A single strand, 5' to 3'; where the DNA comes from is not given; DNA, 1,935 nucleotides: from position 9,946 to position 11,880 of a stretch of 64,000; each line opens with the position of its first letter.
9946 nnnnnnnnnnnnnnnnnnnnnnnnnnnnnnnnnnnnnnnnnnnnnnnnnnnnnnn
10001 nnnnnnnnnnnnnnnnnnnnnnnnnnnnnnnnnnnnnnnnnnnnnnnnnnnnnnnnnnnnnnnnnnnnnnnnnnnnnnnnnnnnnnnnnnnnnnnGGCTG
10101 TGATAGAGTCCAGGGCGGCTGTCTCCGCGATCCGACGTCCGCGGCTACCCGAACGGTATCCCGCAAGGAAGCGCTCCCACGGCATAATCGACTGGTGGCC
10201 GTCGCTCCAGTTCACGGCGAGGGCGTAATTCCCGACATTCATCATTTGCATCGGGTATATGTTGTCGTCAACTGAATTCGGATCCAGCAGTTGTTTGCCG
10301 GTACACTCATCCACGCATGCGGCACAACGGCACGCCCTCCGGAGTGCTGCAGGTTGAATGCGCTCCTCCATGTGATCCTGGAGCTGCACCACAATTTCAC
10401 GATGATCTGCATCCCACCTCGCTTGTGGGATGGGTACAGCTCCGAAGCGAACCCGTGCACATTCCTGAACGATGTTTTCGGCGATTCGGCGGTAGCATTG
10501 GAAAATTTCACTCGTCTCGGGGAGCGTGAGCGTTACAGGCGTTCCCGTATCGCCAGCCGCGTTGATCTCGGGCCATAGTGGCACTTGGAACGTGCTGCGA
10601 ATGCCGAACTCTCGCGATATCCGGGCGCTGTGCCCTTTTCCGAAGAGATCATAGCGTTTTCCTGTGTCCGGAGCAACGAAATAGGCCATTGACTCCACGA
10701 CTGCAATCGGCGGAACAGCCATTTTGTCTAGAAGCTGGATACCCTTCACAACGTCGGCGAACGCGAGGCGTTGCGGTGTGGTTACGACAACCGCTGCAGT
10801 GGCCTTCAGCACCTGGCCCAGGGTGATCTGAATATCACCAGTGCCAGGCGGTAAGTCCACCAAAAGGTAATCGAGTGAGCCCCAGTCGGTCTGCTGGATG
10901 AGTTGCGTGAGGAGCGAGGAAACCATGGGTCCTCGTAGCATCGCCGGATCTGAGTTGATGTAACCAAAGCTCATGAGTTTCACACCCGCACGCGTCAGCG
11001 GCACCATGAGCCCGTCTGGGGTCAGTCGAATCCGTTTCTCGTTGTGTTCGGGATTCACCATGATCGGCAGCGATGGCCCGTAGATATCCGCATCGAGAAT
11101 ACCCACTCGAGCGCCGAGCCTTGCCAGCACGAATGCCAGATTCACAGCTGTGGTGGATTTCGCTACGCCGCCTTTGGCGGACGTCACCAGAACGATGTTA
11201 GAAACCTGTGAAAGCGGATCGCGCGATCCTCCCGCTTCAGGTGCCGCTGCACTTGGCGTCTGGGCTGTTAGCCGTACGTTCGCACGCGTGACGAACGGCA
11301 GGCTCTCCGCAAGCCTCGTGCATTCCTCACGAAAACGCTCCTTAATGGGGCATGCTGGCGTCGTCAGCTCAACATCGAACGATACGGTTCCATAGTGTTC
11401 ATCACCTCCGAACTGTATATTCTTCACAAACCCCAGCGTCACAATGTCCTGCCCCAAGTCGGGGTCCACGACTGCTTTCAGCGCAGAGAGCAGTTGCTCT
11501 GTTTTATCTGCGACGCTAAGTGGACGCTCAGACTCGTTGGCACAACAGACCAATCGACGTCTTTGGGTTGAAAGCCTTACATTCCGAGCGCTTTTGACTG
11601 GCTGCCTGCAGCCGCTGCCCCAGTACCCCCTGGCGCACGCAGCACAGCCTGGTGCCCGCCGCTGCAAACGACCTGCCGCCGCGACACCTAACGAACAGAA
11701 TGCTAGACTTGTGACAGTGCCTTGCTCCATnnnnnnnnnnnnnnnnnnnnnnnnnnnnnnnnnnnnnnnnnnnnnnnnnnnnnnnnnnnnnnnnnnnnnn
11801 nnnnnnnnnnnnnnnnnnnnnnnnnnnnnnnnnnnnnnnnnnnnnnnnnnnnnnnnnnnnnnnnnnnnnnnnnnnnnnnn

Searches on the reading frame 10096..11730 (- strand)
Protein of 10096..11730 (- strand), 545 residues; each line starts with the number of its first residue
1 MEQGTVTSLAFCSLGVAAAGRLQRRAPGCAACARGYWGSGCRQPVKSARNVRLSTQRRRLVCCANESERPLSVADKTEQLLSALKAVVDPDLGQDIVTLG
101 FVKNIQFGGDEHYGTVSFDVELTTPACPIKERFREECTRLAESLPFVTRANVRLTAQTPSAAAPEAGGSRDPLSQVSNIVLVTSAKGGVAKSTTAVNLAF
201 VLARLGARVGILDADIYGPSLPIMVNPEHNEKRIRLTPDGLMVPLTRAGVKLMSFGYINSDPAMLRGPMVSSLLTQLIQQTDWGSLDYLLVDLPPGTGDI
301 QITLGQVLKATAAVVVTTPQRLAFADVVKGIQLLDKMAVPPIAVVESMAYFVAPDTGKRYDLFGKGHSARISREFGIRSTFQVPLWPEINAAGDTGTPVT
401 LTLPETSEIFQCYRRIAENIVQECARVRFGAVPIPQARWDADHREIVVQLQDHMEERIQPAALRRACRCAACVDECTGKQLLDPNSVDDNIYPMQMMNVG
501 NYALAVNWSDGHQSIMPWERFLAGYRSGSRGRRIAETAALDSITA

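Call 15: find_homologous_proteins(query=window:10096-11730:-, max_evalue=1e-30)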
Query seq(545 aa) (545 aa): 8000 proteins with E <= 1e-30 among 8000 candidates; the best 120 are listed.
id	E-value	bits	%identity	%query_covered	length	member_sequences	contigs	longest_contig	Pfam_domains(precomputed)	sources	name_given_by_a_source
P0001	0.0e+0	1235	100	100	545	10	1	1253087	PF10609.16,PF01656.30,PF01883.25,PF13614.13,PF09140.18,PF06155.18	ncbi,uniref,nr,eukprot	ncbi:probable multidrug resistance protein [Cyanidioschyzon merolae strain 10D]|uniref:Probable mult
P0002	4.1e-257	872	77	93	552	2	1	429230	PF10609.16,PF01656.30,PF01883.25,PF13614.13,PF09140.18,PF06155.18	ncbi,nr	ncbi:hypothetical protein CCYA_CCYA15G3900 [Cyanidiococcus yangmingshanensis]|nr:hypothetical protei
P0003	7.1e-257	871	78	91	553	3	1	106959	PF10609.16,PF01656.30,PF01883.25,PF13614.13,PF09140.18,PF06155.18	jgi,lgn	jgi:Mrp family chromosome partitioning ATPase/DUF971 family protein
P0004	1.0e-217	742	72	84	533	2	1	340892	PF10609.16,PF01656.30,PF01883.25,PF13614.13,PF09140.18,PF06155.18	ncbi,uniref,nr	ncbi:hypothetical protein CDCA_CDCA14G3931 [Cyanidium caldarium]|uniref:MIP18 family-like domain-con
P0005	8.4e-188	643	61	85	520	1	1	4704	PF10609.16,PF01656.30,PF01883.25,PF13614.13,PF09140.18,PF06155.18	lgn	-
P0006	5.8e-153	528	53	83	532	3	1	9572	PF10609.16,PF01656.30,PF01883.25,PF13614.13,PF09140.18,PF06155.18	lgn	-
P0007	2.2e-151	523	48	90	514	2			PF10609.16,PF01656.30,PF01883.25,PF13614.13,PF09140.18,PF06155.18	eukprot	eukprot:CAMPEP_0198316958 /NCGR_PEP_ID=MMETSP1450-20131203/6636_1 /TAXON_ID=753684 ORGANISM="Madagas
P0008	1.7e-150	520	51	86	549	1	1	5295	PF10609.16,PF01656.30,PF01883.25,PF13614.13,PF09140.18,PF06155.18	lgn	-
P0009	2.3e-150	520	49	89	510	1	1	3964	PF10609.16,PF01656.30,PF01883.25,PF13614.13,PF09140.18,PF06155.18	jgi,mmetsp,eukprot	mmetsp:Transcript_2687/g.8102 ORF Transcript_2687/g.8102 Transcript_2687/m.8102 type:complete len:51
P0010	8.0e-150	518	52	83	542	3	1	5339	PF10609.16,PF01656.30,PF01883.25,PF13614.13,PF09140.18,PF06155.18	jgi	jgi:Mrp family chromosome partitioning ATPase/DUF971 family protein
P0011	4.0e-149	516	52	83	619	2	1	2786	PF10609.16,PF01656.30,PF01883.25,PF13614.13,PF09140.18,PF06155.18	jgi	jgi:Mrp family chromosome partitioning ATPase/DUF971 family protein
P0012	8.3e-149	515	51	86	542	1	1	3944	PF10609.16,PF01656.30,PF01883.25,PF13614.13,PF09140.18,PF06155.18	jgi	jgi:Mrp family chromosome partitioning ATPase/DUF971 family protein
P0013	8.7e-149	515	48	89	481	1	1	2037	PF10609.16,PF01656.30,PF01883.25,PF13614.13,PF09140.18,PF06155.18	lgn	-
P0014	1.1e-148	514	50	90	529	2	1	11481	PF10609.16,PF01656.30,PF01883.25,PF13614.13,PF09140.18,PF06155.18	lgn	-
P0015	2.2e-147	510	51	83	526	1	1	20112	PF10609.16,PF01656.30,PF01883.25,PF13614.13,PF09140.18,PF06155.18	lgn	-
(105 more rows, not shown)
